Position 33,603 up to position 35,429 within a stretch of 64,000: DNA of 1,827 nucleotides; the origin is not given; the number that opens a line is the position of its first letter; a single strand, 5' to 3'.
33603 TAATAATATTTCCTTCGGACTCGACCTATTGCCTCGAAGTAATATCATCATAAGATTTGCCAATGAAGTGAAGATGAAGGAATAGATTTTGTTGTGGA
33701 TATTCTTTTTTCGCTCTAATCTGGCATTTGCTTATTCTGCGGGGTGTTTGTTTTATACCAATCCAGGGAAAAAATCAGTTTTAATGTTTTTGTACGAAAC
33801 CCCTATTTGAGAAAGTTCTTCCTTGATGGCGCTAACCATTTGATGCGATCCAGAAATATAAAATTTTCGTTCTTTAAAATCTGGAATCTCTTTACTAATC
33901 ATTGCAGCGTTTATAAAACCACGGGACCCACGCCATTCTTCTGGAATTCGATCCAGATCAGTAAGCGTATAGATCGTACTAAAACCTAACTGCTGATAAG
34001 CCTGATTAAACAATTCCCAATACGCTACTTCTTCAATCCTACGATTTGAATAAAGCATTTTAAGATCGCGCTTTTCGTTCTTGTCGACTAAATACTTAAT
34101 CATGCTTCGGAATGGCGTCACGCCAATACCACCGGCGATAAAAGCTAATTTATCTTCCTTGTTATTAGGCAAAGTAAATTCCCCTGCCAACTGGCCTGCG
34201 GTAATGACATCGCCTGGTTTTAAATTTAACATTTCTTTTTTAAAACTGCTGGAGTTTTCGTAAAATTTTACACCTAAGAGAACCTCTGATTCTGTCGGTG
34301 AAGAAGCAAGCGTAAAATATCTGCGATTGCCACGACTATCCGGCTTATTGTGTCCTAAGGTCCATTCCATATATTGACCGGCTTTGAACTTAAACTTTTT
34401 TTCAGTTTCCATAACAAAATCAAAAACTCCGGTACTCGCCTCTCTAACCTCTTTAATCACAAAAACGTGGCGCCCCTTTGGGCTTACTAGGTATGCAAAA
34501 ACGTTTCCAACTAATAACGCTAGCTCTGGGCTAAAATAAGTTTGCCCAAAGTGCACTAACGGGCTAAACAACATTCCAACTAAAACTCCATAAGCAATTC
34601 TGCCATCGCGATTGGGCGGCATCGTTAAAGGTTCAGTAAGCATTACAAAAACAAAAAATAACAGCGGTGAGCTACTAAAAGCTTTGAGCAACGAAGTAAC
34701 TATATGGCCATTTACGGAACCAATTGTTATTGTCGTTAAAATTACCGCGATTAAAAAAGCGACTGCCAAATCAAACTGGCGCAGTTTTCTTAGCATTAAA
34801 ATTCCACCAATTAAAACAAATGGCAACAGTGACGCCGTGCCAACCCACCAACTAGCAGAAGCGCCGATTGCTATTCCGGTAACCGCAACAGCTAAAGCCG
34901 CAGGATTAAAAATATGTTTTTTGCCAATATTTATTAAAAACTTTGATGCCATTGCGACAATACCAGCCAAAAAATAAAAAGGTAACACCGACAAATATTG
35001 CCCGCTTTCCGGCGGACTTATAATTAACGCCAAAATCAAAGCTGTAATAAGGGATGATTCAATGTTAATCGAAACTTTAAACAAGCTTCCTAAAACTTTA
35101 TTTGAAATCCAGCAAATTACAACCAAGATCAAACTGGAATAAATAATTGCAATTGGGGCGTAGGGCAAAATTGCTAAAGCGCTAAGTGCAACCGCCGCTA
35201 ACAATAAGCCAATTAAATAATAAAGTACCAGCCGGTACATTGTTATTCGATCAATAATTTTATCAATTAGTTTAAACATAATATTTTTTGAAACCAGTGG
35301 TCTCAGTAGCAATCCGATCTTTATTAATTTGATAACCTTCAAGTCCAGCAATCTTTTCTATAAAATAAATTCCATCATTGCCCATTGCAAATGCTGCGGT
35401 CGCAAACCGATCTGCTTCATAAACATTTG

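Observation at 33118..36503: Four-gene extracytosolic flavinylation / electron-transfer module (FMN-binding protein, ApbE, membrane FAD-NAD(P) oxidoreductase, His-rich PepSY protein)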

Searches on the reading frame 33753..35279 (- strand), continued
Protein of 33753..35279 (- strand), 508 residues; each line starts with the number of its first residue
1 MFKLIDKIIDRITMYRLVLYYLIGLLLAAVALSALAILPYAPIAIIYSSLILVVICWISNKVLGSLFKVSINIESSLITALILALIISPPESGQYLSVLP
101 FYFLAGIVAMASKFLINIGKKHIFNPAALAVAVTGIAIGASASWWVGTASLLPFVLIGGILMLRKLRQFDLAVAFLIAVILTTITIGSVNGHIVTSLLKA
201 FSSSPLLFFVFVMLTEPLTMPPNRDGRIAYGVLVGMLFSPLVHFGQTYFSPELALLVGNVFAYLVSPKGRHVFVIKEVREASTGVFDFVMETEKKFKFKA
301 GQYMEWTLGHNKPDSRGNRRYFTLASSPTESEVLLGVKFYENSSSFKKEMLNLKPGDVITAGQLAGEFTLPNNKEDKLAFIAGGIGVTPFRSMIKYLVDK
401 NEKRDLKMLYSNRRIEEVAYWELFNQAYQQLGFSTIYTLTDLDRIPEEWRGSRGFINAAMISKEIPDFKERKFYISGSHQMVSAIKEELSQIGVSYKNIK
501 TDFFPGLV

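Call 38: find_encoding_contigs(protein=P0002, flank=6000, max_places=2)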
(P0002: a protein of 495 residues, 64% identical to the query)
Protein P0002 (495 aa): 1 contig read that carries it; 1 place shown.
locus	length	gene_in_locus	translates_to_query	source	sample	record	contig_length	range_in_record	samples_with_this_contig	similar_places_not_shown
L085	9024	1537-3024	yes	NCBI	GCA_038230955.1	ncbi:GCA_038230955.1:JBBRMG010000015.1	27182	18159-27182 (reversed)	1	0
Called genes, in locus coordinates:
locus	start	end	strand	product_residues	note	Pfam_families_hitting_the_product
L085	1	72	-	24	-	?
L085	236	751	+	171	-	-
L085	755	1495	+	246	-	PF02424:ApbE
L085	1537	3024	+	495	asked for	PF03116:NQR2_RnfD_RnfE (weak), PF00175:NAD_binding_1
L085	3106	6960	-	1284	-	PF18076:FGAR-AT_N, PF18072:FGAR-AT_linker, PF02769:AIRS_C, PF22689:FGAR-AT_PurM_N-like, PF02769:AIRS_C, PF13507:GATase_5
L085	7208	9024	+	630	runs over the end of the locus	PF14224:DUF4331, PF18885:DUF5648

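Call 40: predict_structure(alignment_id=A1)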
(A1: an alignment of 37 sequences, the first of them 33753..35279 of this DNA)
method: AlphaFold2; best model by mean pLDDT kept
length: 508 residues; sequences in the alignment: 37
mean_pLDDT: 86.8   pTM: 0.80
mean pLDDT of the five models: 86.8, 86.4, 85.9, 85.6, 83.3
residues with pLDDT >= 90: 255; 70-90: 227; 50-70: 21; < 50: 5
segments of 3 or more residues with pLDDT < 50: 504-508
pLDDT, mean of each block of 10 residues (from residue 1): 69 83 95 92 93 95 84 87 91 85 92 75 85 82 80 90 84 92 82 77 79 84 86 89 70 90 81 93 92 82 85 79 90 90 88 92 76 93 92 96 95 93 95 94 91 93 95 90 92 93 51
secondary structure, 60 per line:
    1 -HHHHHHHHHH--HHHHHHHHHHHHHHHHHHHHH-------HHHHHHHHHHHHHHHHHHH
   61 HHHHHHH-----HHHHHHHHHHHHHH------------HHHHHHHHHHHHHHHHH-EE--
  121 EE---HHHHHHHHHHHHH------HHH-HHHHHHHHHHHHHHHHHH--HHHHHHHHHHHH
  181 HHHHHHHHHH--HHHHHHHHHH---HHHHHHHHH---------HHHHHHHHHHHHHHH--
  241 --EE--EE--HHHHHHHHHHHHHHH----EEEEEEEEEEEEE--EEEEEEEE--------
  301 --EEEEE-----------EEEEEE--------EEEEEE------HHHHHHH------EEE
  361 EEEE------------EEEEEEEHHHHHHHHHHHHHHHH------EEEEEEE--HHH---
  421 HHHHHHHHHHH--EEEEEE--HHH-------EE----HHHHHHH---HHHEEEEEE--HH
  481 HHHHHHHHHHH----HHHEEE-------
elements in order: H2-11 H14-34 H42-67 H73-86 H99-115 H126-138 H149-166 H169-190 H193-202 H206-214 H224-238 H251-265 E270-282 E285-292 E303-307 E319-324 E333-338 H345-351 E358-364 E377-383 H384-399 E406-412 H421-431 E434-439 H458-464 E471-476 H479-491 E499-501

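Call 44: fold_search(model_id=the predicted structure, library=pdb)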
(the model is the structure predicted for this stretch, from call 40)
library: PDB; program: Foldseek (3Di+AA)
matches with E <= 10: 1321; with E <= 0.001: 327
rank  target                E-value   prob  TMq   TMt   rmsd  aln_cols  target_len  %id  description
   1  1gvh                  6.8e-17  1.00  0.42  0.53   6.8       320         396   18  The X-ray structure of ferric Escherichia coli flavohemoglobin reveals an unespected geometry of the distal heme pocket (released 2002-08-06)
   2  7qu5                  2.2e-16  1.00  0.42  0.73   4.9       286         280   22  X-ray structure of FAD domain of NqrF of Pseudomonas aeruginosa (released 2022-02-09)
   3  7qu3                  4.5e-16  1.00  0.41  0.72   4.9       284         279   22  X-ray structure of FAD domain of NqrF of Pseudomonas aeruginosa (released 2022-02-09)
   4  7qty                  4.9e-16  1.00  0.41  0.72   4.9       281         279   22  X-ray structure of FAD domain of NqrF of Klebsiella pneumoniae (released 2022-02-09)
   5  2r6h_C                5.5e-16  1.00  0.41  0.70   4.4       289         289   21  Crystal structure of the domain comprising the NAD binding and the FAD binding regions of the NADH:ubiquinone oxidored (released 2007-09-11)
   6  6o0a                  5.5e-16  1.00  0.41  0.53  11.4       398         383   18  Crystal structure of flavohemoglobin from Malassezia yamatoensis with bound FAD and heme determined by iron SAD phasing (released 2019-03-06)
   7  2r6h_D                1.6e-15  1.00  0.40  0.70   4.6       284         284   20  Crystal structure of the domain comprising the NAD binding and the FAD binding regions of the NADH:ubiquinone oxidored (released 2007-09-11)
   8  5ogx                  1.7e-15  1.00  0.42  0.63   2.4       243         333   19  Crystal structure of Amycolatopsis cytochrome P450 reductase GcoB. (released 2018-07-04)
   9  8ad4_A                2.8e-15  1.00  0.41  0.71   5.4       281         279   22  X-ray structure of NqrF(129-408)of Vibrio cholerae in complex with NADH (released 2023-07-12)
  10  8ad3_B                3.0e-15  1.00  0.41  0.71   5.4       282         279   21  X-ray structure of NqrF(129-408)of Vibrio cholerae variant F406A (released 2023-07-12)
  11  8ad3_A                3.6e-15  1.00  0.40  0.71   5.3       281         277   21  X-ray structure of NqrF(129-408)of Vibrio cholerae variant F406A (released 2023-07-12)
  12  2r6h_A                4.3e-15  1.00  0.40  0.68   3.6       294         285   19  Crystal structure of the domain comprising the NAD binding and the FAD binding regions of the NADH:ubiquinone oxidored (released 2007-09-11)
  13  8ad5_A                5.6e-15  1.00  0.40  0.71   5.4       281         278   21  X-ray structure of NqrF(129-408)of Vibrio cholerae variant F406A (released 2023-07-12)
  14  8ad4_B                8.4e-15  1.00  0.40  0.70   5.4       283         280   21  X-ray structure of NqrF(129-408)of Vibrio cholerae in complex with NADH (released 2023-07-12)
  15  4wqm                  9.3e-15  1.00  0.40  0.60   3.4       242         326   21  Structure of the toluene 4-monooxygenase NADH oxidoreductase T4moF, K270S K271S variant (released 2015-09-09)
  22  7c3a_C                2.4e-14  1.00  0.40  0.60   3.5       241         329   18  Ferredoxin reductase in carbazole 1,9a-dioxygenase (released 2021-05-26)
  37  7c3b_C                3.9e-13  1.00  0.41  0.60   2.8       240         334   18  Ferredoxin reductase in carbazole 1,9a-dioxygenase (FAD apo form) (released 2021-05-26)
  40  7c3a_B                8.0e-13  1.00  0.40  0.60   3.4       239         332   18  Ferredoxin reductase in carbazole 1,9a-dioxygenase (released 2021-05-26)
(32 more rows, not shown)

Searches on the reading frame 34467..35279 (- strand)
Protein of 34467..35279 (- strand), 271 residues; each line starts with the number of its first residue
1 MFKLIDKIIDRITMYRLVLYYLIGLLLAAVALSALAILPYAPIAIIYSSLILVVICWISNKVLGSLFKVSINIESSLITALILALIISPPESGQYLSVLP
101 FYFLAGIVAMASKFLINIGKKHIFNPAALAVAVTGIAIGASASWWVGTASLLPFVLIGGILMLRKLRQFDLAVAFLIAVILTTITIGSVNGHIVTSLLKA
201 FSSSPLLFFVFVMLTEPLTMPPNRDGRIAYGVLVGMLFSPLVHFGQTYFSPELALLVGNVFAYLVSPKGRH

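Call 12: search_solved_structures(query=window:34467-35279:-, max_evalue=10, show_alignments=4)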
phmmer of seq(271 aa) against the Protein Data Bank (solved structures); distinct sequences matched with E-value up to 10: 1.
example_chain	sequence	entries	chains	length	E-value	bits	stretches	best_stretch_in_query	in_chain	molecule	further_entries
8ahx_D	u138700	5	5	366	1.1e-05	28.4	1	145-261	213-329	Ion-translocating oxidoreductase complex subunit D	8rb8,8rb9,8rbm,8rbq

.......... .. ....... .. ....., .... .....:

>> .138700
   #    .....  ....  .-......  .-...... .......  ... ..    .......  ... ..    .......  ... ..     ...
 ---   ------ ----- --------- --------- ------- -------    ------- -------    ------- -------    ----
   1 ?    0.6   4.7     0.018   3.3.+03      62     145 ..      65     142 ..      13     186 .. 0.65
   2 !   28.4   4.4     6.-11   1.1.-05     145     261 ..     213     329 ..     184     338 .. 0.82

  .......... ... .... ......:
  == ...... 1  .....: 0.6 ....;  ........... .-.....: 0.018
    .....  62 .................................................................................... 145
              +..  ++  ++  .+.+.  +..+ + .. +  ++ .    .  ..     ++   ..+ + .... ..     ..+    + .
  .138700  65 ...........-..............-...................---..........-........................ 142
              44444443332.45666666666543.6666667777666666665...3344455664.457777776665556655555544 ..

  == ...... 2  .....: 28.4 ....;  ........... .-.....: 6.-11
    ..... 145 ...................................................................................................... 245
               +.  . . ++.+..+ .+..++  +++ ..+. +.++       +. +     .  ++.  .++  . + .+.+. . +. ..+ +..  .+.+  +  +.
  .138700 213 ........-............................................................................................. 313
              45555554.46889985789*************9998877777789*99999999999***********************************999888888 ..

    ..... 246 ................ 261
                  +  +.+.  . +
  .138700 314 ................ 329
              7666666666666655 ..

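Call 59: search_protein_representatives(protein=window:34470-35279:-)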
Query: 270 residues. Proteins with E-value up to 0.001 (for the whole library): 1816; up to 1e-10: 845; up to 1e-30: 388. The best 150 are listed.
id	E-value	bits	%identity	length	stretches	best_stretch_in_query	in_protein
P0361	5.3e-89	314.5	59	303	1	1-270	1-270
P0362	5.7e-78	278.3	50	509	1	1-270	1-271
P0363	7.6e-78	277.9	53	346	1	1-269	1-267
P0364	7.6e-70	251.7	52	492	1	14-270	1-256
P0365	8.1e-69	248.3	50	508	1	3-270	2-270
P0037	2.2e-68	246.9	52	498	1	14-270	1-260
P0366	1.5e-67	244.2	50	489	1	3-269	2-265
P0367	8.8e-67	241.7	50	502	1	2-270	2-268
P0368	9.6e-67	241.5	49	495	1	2-269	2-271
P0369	1.8e-66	240.7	48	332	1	2-269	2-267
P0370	3.5e-66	239.7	49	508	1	4-270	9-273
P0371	8.6e-66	238.4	48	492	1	1-269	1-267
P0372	4.9e-65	236.0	48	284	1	1-268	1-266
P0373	5.3e-63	229.3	49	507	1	2-270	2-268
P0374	1.1e-62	228.2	48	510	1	4-266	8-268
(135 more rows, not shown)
